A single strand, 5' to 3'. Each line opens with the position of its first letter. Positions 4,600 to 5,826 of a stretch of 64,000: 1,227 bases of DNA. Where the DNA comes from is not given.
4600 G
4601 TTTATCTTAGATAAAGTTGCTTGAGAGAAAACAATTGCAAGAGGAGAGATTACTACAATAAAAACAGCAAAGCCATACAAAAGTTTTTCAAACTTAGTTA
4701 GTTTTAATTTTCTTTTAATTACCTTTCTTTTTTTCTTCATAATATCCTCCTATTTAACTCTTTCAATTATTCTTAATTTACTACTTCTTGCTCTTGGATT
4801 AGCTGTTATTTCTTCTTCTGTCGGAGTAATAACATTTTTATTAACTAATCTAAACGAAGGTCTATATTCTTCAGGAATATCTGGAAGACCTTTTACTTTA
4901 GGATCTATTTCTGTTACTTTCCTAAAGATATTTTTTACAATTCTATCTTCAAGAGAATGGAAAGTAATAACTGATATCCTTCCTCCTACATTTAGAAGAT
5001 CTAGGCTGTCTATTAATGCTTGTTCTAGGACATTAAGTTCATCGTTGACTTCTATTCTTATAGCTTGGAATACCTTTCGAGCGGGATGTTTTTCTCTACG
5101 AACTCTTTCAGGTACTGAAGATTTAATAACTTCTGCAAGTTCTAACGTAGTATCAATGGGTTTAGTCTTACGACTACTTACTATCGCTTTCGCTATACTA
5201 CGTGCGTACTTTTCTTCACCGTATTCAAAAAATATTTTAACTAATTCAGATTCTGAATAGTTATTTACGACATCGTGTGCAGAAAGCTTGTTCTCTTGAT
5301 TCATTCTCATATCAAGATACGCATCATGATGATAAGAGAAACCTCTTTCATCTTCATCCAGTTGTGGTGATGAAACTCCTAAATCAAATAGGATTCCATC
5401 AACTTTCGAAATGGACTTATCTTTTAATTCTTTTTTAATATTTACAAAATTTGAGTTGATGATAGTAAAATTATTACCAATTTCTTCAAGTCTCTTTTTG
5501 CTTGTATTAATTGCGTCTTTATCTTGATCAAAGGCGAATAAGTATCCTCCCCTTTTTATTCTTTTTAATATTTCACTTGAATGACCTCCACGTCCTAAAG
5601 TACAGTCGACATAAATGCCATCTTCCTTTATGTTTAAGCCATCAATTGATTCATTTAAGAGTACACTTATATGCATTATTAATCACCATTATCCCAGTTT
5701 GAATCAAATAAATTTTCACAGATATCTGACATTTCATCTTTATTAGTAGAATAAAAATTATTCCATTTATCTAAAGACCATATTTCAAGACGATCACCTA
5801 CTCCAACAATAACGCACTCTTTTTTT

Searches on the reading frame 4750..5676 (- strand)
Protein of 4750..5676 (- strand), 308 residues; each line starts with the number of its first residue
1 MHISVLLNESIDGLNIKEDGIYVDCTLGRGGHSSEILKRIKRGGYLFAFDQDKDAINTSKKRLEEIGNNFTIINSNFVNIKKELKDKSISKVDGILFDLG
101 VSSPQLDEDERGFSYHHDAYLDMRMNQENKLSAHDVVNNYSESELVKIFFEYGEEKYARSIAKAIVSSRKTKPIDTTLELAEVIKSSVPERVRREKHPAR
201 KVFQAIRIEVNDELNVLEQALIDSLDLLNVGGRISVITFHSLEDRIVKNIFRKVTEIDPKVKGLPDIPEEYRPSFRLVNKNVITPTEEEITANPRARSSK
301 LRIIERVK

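Call 80: search_protein_families(library=pfam, proteins=[window:4750-5676:-], max_evalue=0.001)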
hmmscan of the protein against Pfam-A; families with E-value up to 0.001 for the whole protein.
window:4750-5676:- (308 aa): 2 families
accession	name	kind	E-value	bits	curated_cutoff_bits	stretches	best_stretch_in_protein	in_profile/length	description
PF01795.25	Methyltransf_5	-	2.9e-124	415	27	1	2-306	4-308/309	MraW methylase family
PF06962.18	rRNA_methylase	-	0.00021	21.7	22.7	0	47-100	2-53/137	Putative rRNA methylase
